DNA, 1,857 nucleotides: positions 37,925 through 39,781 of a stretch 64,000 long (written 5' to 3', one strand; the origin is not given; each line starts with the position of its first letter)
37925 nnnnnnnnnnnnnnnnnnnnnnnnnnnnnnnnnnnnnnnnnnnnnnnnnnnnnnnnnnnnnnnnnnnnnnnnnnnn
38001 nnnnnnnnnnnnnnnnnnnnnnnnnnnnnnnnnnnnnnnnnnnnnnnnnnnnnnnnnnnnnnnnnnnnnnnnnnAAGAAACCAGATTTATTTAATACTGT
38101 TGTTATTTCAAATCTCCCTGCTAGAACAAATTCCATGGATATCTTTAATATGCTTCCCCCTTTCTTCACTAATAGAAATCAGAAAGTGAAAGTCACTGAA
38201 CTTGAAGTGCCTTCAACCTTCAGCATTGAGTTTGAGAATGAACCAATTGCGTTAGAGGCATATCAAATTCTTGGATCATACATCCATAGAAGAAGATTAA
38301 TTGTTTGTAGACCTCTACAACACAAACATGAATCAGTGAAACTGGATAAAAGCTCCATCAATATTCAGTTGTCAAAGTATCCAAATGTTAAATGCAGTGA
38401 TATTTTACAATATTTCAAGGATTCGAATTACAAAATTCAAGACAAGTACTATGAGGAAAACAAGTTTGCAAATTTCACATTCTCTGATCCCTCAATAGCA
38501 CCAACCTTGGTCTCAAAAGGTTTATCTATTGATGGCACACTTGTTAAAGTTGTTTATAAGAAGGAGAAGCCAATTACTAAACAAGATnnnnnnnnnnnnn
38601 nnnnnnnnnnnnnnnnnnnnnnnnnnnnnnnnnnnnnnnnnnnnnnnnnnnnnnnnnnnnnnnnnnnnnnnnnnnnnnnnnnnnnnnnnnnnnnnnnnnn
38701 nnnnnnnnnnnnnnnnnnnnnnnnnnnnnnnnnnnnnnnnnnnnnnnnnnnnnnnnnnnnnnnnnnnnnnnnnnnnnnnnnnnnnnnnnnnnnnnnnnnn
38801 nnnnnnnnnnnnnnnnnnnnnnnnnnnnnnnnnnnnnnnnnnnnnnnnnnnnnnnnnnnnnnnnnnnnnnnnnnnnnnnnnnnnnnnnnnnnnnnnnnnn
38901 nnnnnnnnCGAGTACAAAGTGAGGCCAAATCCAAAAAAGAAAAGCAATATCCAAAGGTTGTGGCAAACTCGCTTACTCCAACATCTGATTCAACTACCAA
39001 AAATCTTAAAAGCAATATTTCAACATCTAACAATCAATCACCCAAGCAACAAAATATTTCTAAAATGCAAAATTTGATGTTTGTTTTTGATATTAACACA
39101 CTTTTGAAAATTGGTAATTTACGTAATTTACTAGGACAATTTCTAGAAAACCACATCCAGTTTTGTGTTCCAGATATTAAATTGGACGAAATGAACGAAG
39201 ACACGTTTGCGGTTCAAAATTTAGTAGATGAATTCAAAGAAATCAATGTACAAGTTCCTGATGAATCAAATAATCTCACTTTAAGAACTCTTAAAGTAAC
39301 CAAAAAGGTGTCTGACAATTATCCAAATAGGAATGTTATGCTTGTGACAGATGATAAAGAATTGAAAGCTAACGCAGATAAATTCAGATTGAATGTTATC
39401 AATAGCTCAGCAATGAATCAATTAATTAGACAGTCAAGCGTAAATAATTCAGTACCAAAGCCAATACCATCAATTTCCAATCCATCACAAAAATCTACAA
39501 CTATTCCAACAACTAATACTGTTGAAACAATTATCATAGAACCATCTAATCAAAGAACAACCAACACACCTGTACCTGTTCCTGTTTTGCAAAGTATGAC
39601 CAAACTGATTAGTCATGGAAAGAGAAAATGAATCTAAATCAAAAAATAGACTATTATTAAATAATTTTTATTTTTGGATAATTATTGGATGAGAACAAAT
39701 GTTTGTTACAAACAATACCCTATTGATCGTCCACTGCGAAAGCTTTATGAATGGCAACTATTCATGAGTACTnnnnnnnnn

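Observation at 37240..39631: Alpha-kinase catalytic domain fused to a Cys/His cluster and a C-terminal PIN-like nuclease domain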

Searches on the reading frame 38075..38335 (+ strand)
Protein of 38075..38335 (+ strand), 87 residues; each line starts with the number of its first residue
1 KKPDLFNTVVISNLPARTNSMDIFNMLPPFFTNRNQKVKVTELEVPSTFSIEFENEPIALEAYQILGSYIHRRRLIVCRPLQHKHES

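Call 9: search_protein_families(library=pfam, proteins=[window:38075-38335:+], max_evalue=10)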
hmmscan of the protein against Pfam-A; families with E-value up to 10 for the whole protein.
seq(87 aa): 0 families

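Call 48: search_solved_structures(query=A3, max_evalue=10, show_alignments=2)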
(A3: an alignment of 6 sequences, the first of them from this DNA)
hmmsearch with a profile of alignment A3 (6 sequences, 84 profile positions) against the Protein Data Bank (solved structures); distinct sequences matched with E-value up to 10: 11.
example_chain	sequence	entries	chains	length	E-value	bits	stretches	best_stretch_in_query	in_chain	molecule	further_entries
2n3l_A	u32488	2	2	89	0.01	19.5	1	6-83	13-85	serine/arginine-rich protein 1, PfSR1-RRM1 | putative splicing factor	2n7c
5d78_A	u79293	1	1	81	0.028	18.1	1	4-79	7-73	RNA-binding protein MIP6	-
5d77_A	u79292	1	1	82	0.029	18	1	4-79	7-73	RNA-binding protein MIP6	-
8b8s_A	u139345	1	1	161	0.21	15.3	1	47-83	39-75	Serine/arginine (SR)-type shuttling mRNA binding protein NPL3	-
7qde_B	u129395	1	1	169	0.25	15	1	47-82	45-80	Nucleolar protein 3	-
2fy1_A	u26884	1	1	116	0.42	14.3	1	39-83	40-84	RNA-binding motif protein, Y chromosome, family 1 member A1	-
2osq_A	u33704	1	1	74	1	13.1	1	47-83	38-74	Nucleolar protein 3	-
5lso_A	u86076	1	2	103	1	13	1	48-82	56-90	Splicing factor 45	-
6hip_A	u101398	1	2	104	1.1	13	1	48-82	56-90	Splicing factor 45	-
2pe8_A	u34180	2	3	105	1.1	13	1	48-82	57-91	Splicing factor 45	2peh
7qdd_B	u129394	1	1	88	1.2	12.8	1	47-83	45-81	Nucleolar protein 3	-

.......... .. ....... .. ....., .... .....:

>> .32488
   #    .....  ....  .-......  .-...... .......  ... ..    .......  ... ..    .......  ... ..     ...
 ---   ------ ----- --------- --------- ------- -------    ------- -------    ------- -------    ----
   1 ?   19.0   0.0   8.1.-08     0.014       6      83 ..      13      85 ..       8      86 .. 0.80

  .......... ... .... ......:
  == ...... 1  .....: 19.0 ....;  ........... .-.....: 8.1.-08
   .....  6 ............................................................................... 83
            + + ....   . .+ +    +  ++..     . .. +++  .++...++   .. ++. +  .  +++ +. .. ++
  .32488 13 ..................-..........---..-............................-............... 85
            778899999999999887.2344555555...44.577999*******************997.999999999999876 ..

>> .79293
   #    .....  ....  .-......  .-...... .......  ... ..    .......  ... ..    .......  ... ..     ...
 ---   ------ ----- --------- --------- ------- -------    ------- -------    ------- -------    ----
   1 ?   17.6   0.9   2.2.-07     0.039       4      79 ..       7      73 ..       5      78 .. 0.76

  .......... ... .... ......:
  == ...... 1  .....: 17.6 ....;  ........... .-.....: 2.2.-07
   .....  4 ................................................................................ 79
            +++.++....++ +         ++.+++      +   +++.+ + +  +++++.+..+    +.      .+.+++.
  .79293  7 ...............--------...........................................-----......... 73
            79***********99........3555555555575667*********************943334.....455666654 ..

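Call 70: search_solved_structures(query=A5, max_evalue=10)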
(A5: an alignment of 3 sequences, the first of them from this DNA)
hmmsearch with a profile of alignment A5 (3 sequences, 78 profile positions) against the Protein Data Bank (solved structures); distinct sequences matched with E-value up to 10: 29.
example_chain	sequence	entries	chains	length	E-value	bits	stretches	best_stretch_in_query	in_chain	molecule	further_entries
2my7_A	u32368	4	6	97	0.0034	20.8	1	6-75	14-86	CUGBP Elav-like family member 2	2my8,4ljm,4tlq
5m8i_A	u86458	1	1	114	0.0055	20.2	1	6-75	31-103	CUGBP Elav-like family member 2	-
7xx8_A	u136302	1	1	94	0.012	19.1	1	5-74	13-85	Squamous cell carcinoma antigen recognized by T-cells 3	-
2cpz_A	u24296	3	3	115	0.042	17.3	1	6-75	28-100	CUG triplet repeat RNA-binding protein 1 | CUG-BP- and ETR-3-like factor 1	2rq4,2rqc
6m75_A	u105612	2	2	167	0.092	16.2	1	6-29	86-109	RNA-binding motif, single-stranded-interacting protein 1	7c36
7pcv_A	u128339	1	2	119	0.2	15.1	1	3-52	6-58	RNA-binding protein 5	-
7pdv_A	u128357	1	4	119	0.21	15.1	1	3-52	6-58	RNA binding motif protein 5 isoform 1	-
2khc_A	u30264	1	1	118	0.24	14.9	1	6-75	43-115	Testis-specific RNP-type RNA binding protein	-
2go9_A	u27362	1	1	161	0.4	14.2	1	3-76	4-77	U4/U6 snRNA-associated splicing factor PRP24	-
2ghp_A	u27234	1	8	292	0.41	14.2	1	3-76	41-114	U4/U6 snRNA-associated splicing factor PRP24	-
9ru8_Lf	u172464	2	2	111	0.57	13.7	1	9-28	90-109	Large ribosomal subunit protein eL33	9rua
7oya_f1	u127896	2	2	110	0.64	13.5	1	8-28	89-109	60S ribosomal protein L35a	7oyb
6ytt_A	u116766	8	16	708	0.68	13.4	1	18-56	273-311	CO dehydrogenase/acetyl-CoA synthase complex, beta subunit | CO-methylating acetyl-CoA synthase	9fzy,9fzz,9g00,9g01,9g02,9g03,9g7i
3jaj_f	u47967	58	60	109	0.71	13.4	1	9-28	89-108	Ribosomal protein eL33 | 60S ribosomal protein L35a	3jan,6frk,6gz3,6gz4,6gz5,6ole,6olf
22tu_Lf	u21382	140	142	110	0.72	13.4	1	9-28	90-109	60S ribosomal protein L35a | Ribosomal protein eL33 | eL33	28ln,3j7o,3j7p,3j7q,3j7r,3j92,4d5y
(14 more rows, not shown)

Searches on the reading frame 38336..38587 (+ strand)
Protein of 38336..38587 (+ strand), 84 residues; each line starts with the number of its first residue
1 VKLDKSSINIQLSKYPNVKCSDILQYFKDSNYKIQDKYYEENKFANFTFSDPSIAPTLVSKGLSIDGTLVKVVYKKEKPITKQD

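Call 9: search_protein_families(library=pfam, proteins=[window:38336-38587:+], max_evalue=10)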
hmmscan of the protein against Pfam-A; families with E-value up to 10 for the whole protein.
seq(84 aa): 0 families

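Call 69: search_solved_structures(query=A4, max_evalue=10)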
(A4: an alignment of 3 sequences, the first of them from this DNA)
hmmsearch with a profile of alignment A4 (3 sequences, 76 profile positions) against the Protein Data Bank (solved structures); distinct sequences matched with E-value up to 10: 4.
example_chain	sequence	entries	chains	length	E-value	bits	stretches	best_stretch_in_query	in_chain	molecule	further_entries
4uyp_A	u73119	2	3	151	0.36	14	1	14-71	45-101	Cellulosomal scaffoldin anchoring protein C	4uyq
1wf0_A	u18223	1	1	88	0.99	12.6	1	40-71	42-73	TAR DNA-binding protein-43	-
5a0l_A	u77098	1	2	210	1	12.5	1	6-72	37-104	FIBRONECTIN-BINDING PROTEIN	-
7qdd_B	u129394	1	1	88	1.7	11.8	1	39-74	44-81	Nucleolar protein 3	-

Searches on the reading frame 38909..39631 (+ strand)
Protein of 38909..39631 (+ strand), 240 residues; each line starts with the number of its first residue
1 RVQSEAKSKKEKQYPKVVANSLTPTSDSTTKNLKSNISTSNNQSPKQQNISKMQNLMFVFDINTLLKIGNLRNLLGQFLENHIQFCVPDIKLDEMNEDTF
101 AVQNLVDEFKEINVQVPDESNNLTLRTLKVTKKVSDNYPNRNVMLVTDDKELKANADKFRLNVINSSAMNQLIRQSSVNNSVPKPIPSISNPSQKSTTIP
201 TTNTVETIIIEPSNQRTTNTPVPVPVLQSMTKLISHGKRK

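Call 59: search_protein_families(library=pfam, proteins=[window:38909-39631:+], max_evalue=10)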
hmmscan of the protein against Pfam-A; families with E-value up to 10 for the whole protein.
window:38909-39631:+ (240 aa): 1 family
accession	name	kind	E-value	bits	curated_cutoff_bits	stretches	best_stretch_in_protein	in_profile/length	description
PF13638.12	PIN_4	-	0.032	14.9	21.9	1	122-163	87-128/132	PIN domain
